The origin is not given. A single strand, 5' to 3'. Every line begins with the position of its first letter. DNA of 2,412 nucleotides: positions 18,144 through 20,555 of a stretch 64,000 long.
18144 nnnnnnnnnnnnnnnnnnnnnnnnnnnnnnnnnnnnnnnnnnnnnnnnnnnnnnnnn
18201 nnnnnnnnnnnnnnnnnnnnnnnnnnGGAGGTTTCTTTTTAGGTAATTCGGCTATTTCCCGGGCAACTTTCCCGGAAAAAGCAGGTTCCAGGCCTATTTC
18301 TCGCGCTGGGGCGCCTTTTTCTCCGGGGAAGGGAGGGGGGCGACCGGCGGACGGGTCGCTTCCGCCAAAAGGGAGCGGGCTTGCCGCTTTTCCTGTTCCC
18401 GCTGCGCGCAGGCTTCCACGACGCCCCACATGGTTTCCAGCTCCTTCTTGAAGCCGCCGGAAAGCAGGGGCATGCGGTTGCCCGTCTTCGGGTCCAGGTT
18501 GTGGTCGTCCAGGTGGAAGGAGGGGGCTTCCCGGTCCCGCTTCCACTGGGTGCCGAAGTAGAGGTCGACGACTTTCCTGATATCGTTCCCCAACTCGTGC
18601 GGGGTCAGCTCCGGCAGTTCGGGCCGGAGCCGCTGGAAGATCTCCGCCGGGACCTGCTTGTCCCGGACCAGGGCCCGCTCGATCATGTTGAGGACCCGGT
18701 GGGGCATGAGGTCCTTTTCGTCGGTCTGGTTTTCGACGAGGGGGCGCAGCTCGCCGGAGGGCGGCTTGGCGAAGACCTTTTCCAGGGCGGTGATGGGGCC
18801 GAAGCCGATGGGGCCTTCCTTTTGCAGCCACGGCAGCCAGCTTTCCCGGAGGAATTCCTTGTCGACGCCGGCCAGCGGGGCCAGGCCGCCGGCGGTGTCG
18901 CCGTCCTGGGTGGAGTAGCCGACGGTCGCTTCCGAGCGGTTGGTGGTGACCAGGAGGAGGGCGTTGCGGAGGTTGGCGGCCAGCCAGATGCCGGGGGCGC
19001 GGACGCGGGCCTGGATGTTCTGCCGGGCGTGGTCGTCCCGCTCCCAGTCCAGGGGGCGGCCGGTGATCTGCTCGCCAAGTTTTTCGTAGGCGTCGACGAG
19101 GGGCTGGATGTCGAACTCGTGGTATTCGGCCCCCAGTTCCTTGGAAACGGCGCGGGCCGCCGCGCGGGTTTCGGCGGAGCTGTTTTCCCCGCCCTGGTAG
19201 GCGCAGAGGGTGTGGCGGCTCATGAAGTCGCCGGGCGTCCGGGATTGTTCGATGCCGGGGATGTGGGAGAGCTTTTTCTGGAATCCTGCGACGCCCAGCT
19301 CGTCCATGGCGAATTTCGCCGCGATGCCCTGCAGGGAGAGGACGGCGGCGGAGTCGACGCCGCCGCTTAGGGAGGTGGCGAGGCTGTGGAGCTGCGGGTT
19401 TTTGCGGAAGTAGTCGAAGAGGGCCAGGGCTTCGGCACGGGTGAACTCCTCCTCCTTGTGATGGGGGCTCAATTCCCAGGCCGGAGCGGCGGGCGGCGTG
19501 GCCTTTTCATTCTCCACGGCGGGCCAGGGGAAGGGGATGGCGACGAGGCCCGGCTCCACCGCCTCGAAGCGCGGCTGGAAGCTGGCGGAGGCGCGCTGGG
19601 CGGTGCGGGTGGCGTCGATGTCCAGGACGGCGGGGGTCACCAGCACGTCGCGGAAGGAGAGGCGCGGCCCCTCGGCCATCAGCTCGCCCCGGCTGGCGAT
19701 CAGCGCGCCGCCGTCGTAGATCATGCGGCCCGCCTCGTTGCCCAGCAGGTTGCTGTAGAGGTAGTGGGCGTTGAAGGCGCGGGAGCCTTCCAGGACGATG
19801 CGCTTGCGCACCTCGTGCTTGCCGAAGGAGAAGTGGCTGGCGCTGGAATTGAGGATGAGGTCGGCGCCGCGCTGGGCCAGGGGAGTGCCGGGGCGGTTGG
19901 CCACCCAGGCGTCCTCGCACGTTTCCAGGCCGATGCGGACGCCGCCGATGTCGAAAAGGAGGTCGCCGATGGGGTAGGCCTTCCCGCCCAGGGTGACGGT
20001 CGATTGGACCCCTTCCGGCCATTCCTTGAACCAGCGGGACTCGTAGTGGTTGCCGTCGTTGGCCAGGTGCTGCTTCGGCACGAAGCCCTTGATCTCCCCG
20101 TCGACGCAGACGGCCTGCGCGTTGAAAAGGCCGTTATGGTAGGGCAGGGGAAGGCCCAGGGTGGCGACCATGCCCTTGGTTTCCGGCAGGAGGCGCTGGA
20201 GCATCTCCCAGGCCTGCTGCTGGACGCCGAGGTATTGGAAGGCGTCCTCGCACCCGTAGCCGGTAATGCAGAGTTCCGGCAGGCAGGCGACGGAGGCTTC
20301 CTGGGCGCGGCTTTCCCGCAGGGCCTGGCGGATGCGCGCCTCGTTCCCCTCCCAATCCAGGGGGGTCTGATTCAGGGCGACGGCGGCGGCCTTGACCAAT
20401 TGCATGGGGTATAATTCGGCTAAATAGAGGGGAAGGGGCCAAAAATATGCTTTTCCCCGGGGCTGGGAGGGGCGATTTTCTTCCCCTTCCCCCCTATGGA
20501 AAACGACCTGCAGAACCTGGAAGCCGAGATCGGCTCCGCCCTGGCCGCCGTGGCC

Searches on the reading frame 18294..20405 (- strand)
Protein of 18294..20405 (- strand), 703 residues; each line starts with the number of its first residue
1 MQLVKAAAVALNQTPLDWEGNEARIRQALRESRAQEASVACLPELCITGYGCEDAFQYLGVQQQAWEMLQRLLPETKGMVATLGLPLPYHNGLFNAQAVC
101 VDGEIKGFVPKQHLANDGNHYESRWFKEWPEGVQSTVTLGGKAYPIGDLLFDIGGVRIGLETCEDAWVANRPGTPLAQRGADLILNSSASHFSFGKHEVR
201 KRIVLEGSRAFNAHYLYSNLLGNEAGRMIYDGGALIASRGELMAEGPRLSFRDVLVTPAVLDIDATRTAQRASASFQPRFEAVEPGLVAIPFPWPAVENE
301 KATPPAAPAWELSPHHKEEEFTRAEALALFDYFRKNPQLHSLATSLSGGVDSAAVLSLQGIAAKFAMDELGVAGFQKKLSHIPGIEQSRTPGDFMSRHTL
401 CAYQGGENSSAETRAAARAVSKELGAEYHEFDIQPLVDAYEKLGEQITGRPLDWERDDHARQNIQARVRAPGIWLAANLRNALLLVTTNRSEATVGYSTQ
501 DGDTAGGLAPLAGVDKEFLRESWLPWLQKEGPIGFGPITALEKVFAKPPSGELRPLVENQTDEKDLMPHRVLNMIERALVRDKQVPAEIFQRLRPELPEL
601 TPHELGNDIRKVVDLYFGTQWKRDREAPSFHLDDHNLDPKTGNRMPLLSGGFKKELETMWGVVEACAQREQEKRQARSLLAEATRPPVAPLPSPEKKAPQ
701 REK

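Call 4: search_protein_families(library=pfam, proteins=[window:18294-20402:-], max_evalue=0.01)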
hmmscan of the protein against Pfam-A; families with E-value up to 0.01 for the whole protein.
window:18294-20402:- (702 aa): 2 families
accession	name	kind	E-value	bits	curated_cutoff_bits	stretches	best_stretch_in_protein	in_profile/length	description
PF02540.23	NAD_synthase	-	1.6e-25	90.1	21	1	330-592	11-218/242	NAD synthase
PF00795.27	CN_hydrolase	-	2.1e-19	70.3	23.2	1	4-247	1-236/256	Carbon-nitrogen hydrolase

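Call 26: find_homologous_proteins(query=window:18294-20402:-, max_evalue=1e-30)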
Query window:18294-20402:- (702 aa): 7997 proteins with E <= 1e-30 among 8000 candidates; the best 120 are listed.
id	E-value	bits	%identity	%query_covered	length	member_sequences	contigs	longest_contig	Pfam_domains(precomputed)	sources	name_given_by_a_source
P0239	0.0e+0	1615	100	100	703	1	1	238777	PF00795.28,PF02540.24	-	-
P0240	6.7e-244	829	57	95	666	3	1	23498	PF00795.28,PF02540.24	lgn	-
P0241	2.1e-243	828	57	94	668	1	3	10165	PF00795.28,PF02540.24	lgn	-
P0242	6.6e-243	826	57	94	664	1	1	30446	PF00795.28,PF02540.24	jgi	-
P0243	1.8e-242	825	56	94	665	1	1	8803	PF00795.28,PF02540.24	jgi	jgi:NAD+ synthase (glutamine-hydrolysing)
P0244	2.2e-242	824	58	94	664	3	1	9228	PF00795.28,PF02540.24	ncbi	ncbi:MAG TPA: NAD(+) synthase [Chthoniobacterales bacterium]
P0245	5.2e-242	823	57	94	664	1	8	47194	PF00795.28,PF02540.24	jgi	jgi:NAD+ synthase (glutamine-hydrolysing)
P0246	6.4e-242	823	56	95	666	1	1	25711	PF00795.28,PF02540.24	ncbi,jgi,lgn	-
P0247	9.2e-242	822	57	95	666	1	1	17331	PF00795.28,PF02540.24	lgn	-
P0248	1.3e-241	822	57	94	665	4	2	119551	PF00795.28,PF02540.24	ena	-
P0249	5.2e-241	820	57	94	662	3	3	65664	PF00795.28,PF02540.24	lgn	-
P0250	3.8e-240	817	57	94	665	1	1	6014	PF00795.28,PF02540.24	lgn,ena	-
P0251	4.5e-240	817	57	94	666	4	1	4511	PF00795.28,PF02540.24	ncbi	-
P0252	5.2e-240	817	57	94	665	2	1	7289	PF00795.28,PF02540.24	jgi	jgi:NAD+ synthase (glutamine-hydrolysing)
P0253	1.3e-239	815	56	94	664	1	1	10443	PF00795.28,PF02540.24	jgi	jgi:NAD+ synthase (glutamine-hydrolysing)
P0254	1.8e-239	815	57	94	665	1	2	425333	PF00795.28,PF02540.24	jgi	jgi:NAD+ synthase (glutamine-hydrolysing)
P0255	1.8e-239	815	57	93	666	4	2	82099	PF00795.28,PF02540.24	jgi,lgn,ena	-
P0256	2.1e-239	815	56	93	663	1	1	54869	PF00795.28,PF02540.24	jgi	jgi:NAD+ synthase (glutamine-hydrolysing)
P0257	2.4e-239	814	56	94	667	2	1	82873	PF00795.28,PF02540.24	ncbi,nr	ncbi:MAG TPA: NAD(+) synthase [Polyangia bacterium]|nr:NAD(+) synthase [Polyangia bacterium]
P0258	4.1e-239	814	56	94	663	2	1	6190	PF00795.28,PF02540.24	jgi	-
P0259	4.2e-239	814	56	95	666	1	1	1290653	PF00795.28,PF02540.24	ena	-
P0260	4.2e-239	814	56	94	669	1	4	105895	PF00795.28,PF02540.24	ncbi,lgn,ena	-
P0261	4.9e-239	813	56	94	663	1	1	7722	PF00795.28,PF02540.24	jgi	jgi:NAD+ synthase (glutamine-hydrolysing)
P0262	6.1e-239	813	58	93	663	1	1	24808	PF00795.28,PF02540.24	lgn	-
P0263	9.0e-239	813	56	93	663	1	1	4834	PF00795.28,PF02540.24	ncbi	-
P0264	9.9e-239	812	55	95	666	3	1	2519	PF00795.28,PF02540.24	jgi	jgi:NAD+ synthase (glutamine-hydrolysing)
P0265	1.5e-238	812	56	95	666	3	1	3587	PF00795.28,PF02540.24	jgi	-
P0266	1.9e-238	811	56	94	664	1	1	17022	PF00795.28,PF02540.24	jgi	jgi:NAD+ synthase (glutamine-hydrolysing)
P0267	3.8e-238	810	57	94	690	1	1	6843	PF00795.28,PF02540.24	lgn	-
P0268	6.8e-238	810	55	96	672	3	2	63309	PF00795.28,PF02540.24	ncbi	-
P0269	7.4e-238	809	56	93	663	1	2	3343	PF00795.28,PF02540.24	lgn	-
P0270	9.3e-238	809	55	94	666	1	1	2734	PF00795.28,PF02540.24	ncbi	-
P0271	1.1e-237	809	55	95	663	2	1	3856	PF00795.28,PF02540.24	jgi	jgi:NAD+ synthase (glutamine-hydrolysing)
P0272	1.2e-237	809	57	92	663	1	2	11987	PF00795.28,PF02540.24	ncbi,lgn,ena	-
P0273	1.2e-237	809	56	94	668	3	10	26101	PF00795.28,PF02540.24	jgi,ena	-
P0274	1.3e-237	809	56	94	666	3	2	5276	PF00795.28,PF02540.24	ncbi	-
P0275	1.6e-237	808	56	95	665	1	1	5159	PF00795.28,PF02540.24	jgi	-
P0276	1.8e-237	808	56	93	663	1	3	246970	PF00795.28,PF02540.24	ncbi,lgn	ncbi:NAD(+) synthase [soil metagenome]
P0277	1.9e-237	808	54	94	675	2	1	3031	PF00795.28,PF02540.24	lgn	-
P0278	2.6e-237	808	56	94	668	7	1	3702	PF00795.28,PF02540.24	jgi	jgi:NAD+ synthase (glutamine-hydrolysing)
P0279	6.8e-237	806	56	94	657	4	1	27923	PF00795.28,PF02540.24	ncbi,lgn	-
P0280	7.0e-237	806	55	94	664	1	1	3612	PF00795.28,PF02540.24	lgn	-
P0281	7.2e-237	806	57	94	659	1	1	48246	PF00795.28,PF02540.24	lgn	-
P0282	1.3e-236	805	55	94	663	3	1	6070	PF00795.28,PF02540.24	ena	-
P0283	1.5e-236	805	56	94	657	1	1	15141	PF00795.28,PF02540.24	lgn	-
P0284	2.5e-236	804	55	94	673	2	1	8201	PF00795.28,PF02540.24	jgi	-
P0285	3.3e-236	804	56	94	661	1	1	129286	PF00795.28,PF02540.24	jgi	jgi:NAD+ synthase (glutamine-hydrolysing)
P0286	9.8e-236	802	55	94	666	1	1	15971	PF00795.28,PF02540.24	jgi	-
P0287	1.0e-235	802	55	96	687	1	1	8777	PF00795.28,PF02540.24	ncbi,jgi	-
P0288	1.5e-235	802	55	94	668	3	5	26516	PF00795.28,PF02540.24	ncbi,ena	-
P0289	1.5e-235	802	56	94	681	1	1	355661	PF00795.28,PF02540.24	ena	-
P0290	1.7e-235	802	55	94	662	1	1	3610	PF00795.28,PF02540.24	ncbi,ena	ncbi:MAG TPA: NAD(+) synthase [Pirellulales bacterium]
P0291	1.7e-235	802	56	94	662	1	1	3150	PF00795.28,PF02540.24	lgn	-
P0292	1.7e-235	802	55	93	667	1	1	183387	PF00795.28,PF02540.24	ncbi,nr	ncbi:MAG: NAD(+) synthase [Verrucomicrobiae bacterium]|nr:NAD(+) synthase [Verrucomicrobiae bacteriu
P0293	2.1e-235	801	55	94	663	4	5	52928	PF00795.28,PF02540.24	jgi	jgi:NAD+ synthase (glutamine-hydrolysing)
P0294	2.5e-235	801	56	94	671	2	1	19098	PF00795.28,PF02540.24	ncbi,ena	-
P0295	2.5e-235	801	57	94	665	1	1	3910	PF00795.28,PF02540.24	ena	-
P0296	3.5e-235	801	57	94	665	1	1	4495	PF00795.28,PF02540.24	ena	-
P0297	3.6e-235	801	57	93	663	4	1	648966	PF00795.28,PF02540.24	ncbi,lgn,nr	ncbi:NAD(+) synthase [Spartobacteria bacterium LR76]|nr:NAD(+) synthase [Spartobacteria bacterium LR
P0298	3.6e-235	801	54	96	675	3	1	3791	PF00795.28,PF02540.24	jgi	jgi:NAD+ synthase (glutamine-hydrolysing)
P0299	3.9e-235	800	54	94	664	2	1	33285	PF00795.28,PF02540.24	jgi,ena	-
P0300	4.1e-235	800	55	95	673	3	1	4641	PF00795.28,PF02540.24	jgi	jgi:NAD+ synthase (glutamine-hydrolysing)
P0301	4.8e-235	800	55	94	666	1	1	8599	PF00795.28,PF02540.24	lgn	-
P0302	4.9e-235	800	56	94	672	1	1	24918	PF00795.28,PF02540.24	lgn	-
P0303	6.1e-235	800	55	94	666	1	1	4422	PF00795.28,PF02540.24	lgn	-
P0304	7.8e-235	799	53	95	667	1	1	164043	PF00795.28,PF02540.24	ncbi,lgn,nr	ncbi:MAG: NAD(+) synthase [Planctomycetia bacterium]|nr:NAD(+) synthase [Planctomycetia bacterium]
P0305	8.0e-235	799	55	94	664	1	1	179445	PF00795.28,PF02540.24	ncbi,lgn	-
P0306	8.6e-235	799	55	94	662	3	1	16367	PF00795.28,PF02540.24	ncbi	-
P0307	9.7e-235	799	55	94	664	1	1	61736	PF00795.28,PF02540.24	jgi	jgi:NAD+ synthase (glutamine-hydrolysing)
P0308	1.0e-234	799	56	93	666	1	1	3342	PF00795.28,PF02540.24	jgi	-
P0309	1.1e-234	799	56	93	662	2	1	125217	PF00795.28,PF02540.24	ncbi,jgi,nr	ncbi:MAG TPA: NAD(+) synthase [Pirellulales bacterium]|jgi:NAD+ synthase (glutamine-hydrolysing)|nr:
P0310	1.2e-234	799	56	94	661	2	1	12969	PF00795.28,PF02540.24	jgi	jgi:NAD+ synthase (glutamine-hydrolysing)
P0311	1.3e-234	799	55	94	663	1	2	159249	PF00795.28,PF02540.24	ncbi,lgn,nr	ncbi:MAG: NAD(+) synthase [Verrucomicrobia bacterium]|nr:NAD(+) synthase [Verrucomicrobiota bacteriu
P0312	1.4e-234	799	56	94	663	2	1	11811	PF00795.28,PF02540.24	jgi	-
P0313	1.5e-234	799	55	94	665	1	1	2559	PF00795.28,PF02540.24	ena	-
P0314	1.7e-234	798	56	94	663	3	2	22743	PF00795.28,PF02540.24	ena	-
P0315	1.8e-234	798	56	94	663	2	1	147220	PF00795.28,PF02540.24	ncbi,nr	ncbi:MAG: NAD+ synthetase [Verrucomicrobiales bacterium]|nr:NAD+ synthetase [Verrucomicrobiales bact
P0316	1.9e-234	798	55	94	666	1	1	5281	PF00795.28,PF02540.24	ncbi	-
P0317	1.9e-234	798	56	94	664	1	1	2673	PF00795.28,PF02540.24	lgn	-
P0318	1.9e-234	798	55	94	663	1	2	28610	PF00795.28,PF02540.24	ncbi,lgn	-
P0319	1.9e-234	798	57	93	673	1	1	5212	PF00795.28,PF02540.24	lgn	-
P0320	2.1e-234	798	54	95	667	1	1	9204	PF00795.28,PF02540.24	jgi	jgi:NAD+ synthase (glutamine-hydrolysing)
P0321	2.4e-234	798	55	93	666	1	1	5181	PF00795.28,PF02540.24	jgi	-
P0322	2.5e-234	798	55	95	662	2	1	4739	PF00795.28,PF02540.24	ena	-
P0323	2.5e-234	798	55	94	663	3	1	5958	PF00795.28,PF02540.24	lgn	-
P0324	2.5e-234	798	55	93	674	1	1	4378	PF00795.28,PF02540.24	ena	-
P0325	3.1e-234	798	55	93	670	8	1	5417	PF00795.28,PF02540.24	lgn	-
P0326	3.4e-234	797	55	95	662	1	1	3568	PF00795.28,PF02540.24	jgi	-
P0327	4.0e-234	797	55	94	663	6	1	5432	PF00795.28,PF02540.24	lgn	-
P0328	4.6e-234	797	55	94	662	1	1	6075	PF00795.28,PF02540.24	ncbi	-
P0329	4.6e-234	797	56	94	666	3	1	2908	PF00795.28,PF02540.24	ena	-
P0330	4.8e-234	797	55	94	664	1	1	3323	PF00795.28,PF02540.24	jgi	jgi:NAD+ synthase (glutamine-hydrolysing)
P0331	5.3e-234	797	54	95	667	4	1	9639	PF00795.28,PF02540.24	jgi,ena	-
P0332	6.7e-234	796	56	94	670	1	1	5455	PF00795.28,PF02540.24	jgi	jgi:NAD+ synthase (glutamine-hydrolysing)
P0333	7.2e-234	796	54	94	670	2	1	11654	PF00795.28,PF02540.24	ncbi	-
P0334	7.4e-234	796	56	94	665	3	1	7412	PF00795.28,PF02540.24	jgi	-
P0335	7.6e-234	796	54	93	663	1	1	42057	PF00795.28,PF02540.24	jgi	jgi:NAD+ synthase (glutamine-hydrolysing)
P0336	7.7e-234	796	56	93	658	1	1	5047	PF00795.28,PF02540.24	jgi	-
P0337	8.3e-234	796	55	93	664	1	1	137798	PF00795.28,PF02540.24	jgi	jgi:NAD+ synthase (glutamine-hydrolysing)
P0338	8.7e-234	796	55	94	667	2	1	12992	PF00795.28,PF02540.24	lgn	-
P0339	9.6e-234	796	55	94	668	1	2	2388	PF00795.28,PF02540.24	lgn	-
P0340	1.0e-233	796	55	94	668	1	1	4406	PF00795.28,PF02540.24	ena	-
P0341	1.1e-233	796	55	94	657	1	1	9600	PF00795.28,PF02540.24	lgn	-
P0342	1.2e-233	796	56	94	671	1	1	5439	PF00795.28,PF02540.24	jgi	jgi:NAD+ synthase (glutamine-hydrolysing)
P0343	1.2e-233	796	55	94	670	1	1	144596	PF00795.28,PF02540.24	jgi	-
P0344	1.2e-233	796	55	94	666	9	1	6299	PF00795.28,PF02540.24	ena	-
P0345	1.3e-233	795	55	94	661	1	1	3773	PF00795.28,PF02540.24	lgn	-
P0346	1.4e-233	795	56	96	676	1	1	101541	PF00795.28,PF02540.24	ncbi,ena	-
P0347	1.4e-233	795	53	94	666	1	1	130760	PF00795.28,PF02540.24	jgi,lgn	-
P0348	1.4e-233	795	54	94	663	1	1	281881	PF00795.28,PF02540.24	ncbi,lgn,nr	ncbi:NAD(+) synthase [Verrucomicrobia bacterium LW23]|nr:NAD(+) synthase [Verrucomicrobia bacterium 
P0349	1.4e-233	795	55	94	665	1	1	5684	PF00795.28,PF02540.24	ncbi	ncbi:MAG TPA: NAD(+) synthase [Humisphaera sp.]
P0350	1.5e-233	795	53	95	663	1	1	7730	PF00795.28,PF02540.24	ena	-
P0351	1.5e-233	795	54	95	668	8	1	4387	PF00795.28,PF02540.24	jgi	-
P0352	1.5e-233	795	55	94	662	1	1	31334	PF00795.28,PF02540.24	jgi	jgi:NAD+ synthase (glutamine-hydrolysing)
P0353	1.7e-233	795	55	94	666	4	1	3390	PF00795.28,PF02540.24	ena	-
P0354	1.9e-233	795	55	93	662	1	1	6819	PF00795.28,PF02540.24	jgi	jgi:NAD+ synthase (glutamine-hydrolysing)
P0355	2.0e-233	795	56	93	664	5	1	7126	PF00795.28,PF02540.24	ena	-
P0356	2.0e-233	795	55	95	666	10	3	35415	PF00795.28,PF02540.24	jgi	jgi:NAD+ synthase (glutamine-hydrolysing)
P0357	2.0e-233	795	54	95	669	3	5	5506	PF00795.28,PF02540.24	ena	-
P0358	2.0e-233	795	54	94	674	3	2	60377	PF00795.28,PF02540.24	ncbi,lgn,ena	-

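Call 64: search_protein_families(library=ncbifam, proteins=[window:18294-20405:-], max_evalue=0.001)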
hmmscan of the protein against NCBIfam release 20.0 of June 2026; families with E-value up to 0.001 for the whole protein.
window:18294-20405:- (703 aa): 9 families
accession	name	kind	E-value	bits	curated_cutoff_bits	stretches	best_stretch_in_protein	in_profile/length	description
NF010588.0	PRK13981.1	equivalog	1e-66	225.5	479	2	7-358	8-304/546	NAD+ synthase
NF002730.0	PRK02628.1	equivalog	4.2e-60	203.7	473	1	3-560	12-552/677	NAD(+) synthase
TIGR00552.1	nadE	equivalog_domain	1.1e-22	80.5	63.65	1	408-628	61-241/251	NAD(+) synthase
NF010587.0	PRK13980.1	equivalog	4.9e-19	68.6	255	1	409-571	70-209/267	NAD+ synthase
NF001979.1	PRK00768.1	equivalog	2e-08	34.1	250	1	425-520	100-191/266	NAD(+) synthase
TIGR03381.1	agmatine_aguB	equivalog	8.4e-06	25.3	410.25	1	5-274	2-266/279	N-carbamoylputrescine amidase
NF002048.0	PRK00876.1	subfamily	3.7e-05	22.7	313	0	460-516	172-228/330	NAD(+) synthase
NF033621.1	de_GSH_amidase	exception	0.00018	21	355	1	16-189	11-171/260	deaminated glutathione amidase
NF040852.1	nitrile_Arch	equivalog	0.00022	20.4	500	0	4-58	1-55/262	nitrilase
